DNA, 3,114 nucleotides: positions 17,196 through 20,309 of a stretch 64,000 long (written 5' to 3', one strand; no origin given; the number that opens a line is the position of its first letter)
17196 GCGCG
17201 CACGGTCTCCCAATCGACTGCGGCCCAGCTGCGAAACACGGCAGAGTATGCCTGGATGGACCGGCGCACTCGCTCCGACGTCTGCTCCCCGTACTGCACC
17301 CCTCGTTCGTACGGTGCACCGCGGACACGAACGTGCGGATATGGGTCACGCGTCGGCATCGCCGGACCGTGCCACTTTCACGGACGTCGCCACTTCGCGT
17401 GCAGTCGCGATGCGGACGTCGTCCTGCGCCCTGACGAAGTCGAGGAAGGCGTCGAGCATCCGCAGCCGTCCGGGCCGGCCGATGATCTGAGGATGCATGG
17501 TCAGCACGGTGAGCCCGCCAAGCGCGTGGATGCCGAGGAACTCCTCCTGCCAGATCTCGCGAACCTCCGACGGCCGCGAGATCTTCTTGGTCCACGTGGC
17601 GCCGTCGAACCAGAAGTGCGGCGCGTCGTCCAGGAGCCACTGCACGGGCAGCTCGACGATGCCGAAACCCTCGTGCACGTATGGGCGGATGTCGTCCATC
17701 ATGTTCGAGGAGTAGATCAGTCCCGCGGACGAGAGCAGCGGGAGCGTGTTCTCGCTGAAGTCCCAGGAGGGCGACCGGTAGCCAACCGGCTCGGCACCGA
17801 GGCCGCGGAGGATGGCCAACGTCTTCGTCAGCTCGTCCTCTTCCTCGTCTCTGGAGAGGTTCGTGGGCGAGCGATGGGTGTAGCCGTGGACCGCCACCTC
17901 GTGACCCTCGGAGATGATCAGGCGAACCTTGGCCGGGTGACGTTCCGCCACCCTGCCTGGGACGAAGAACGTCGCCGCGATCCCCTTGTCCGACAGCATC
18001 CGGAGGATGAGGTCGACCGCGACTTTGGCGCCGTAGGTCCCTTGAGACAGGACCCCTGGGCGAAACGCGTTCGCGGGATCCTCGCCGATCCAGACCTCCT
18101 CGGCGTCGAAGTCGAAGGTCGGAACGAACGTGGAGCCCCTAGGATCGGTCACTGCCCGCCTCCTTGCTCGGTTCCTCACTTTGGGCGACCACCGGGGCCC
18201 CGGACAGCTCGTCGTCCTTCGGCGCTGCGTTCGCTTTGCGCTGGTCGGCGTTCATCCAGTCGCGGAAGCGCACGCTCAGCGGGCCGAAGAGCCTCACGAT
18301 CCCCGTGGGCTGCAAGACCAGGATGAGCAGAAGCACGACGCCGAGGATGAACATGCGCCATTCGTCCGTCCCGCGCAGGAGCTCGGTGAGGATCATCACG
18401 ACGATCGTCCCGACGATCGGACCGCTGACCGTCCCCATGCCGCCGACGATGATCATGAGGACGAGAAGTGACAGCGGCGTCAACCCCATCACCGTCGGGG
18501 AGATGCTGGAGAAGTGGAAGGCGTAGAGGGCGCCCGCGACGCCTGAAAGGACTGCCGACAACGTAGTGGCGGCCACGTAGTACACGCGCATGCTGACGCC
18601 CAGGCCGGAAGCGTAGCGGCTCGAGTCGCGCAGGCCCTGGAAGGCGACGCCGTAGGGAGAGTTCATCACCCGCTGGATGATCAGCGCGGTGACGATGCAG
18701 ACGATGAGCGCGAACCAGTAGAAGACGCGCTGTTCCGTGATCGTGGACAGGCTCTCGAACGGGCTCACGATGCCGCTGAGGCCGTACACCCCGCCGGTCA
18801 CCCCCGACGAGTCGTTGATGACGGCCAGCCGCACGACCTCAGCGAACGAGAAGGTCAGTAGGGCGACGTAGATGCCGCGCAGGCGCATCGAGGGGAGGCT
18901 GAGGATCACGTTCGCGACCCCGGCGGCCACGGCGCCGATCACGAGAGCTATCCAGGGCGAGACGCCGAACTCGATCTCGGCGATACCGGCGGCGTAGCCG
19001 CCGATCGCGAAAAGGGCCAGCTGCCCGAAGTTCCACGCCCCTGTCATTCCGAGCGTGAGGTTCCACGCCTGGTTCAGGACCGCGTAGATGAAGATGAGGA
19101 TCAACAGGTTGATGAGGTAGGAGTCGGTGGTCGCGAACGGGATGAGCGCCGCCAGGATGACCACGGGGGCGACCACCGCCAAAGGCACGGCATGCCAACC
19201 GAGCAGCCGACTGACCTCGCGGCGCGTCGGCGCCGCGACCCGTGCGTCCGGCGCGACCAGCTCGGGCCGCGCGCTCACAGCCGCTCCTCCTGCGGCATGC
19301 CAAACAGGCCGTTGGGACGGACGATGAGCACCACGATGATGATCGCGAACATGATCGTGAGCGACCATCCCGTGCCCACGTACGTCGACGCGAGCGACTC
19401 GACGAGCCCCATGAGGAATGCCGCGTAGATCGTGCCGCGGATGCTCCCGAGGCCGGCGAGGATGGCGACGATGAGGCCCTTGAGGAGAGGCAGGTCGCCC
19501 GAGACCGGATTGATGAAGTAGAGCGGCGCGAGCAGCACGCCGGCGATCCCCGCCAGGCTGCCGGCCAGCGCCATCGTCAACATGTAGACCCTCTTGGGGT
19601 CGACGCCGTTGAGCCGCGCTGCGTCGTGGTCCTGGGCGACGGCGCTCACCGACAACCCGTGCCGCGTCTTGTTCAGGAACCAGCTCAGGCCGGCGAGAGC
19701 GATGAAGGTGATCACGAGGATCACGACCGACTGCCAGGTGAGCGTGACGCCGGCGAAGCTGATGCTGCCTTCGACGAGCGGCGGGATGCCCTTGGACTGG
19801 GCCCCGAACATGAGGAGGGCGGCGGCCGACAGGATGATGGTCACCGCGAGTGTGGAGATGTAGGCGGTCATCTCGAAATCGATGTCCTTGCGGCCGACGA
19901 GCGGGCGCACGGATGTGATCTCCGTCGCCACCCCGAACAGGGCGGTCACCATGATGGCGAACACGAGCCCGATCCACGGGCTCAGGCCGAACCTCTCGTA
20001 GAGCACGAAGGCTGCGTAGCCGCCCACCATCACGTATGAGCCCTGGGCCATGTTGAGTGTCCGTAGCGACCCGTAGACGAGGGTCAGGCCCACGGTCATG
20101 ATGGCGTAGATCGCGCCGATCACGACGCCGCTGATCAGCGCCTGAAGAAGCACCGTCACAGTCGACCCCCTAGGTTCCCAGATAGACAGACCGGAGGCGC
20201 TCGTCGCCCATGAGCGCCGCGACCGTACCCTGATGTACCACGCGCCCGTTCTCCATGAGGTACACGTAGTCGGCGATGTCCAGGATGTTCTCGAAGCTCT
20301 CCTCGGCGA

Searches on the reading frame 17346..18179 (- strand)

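Call 30: search_protein_families(library=pfam, proteins=[window:17346-18179:-], max_evalue=0.0001)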
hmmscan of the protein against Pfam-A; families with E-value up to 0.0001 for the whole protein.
window:17346-18179:- (277 aa): 2 families
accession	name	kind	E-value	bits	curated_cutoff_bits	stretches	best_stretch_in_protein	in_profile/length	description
PF01522.26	Polysacc_deac_1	-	2.6e-17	63.4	23.1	1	55-154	21-121/124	Polysaccharide deacetylase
PF10096.14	DUF2334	-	3.6e-09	36.9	26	1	85-180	59-154/203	Uncharacterized protein conserved in bacteria (DUF2334)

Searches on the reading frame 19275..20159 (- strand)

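Call 30: search_protein_families(library=pfam, proteins=[window:19275-20159:-], max_evalue=0.0001)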
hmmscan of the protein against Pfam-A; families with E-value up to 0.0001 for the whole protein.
window:19275-20159:- (294 aa): 1 family
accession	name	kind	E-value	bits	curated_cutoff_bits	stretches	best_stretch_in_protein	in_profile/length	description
PF02653.21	BPD_transp_2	-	2.4e-41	142.1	26.8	1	9-278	3-269/269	Branched-chain amino acid transport system / permease component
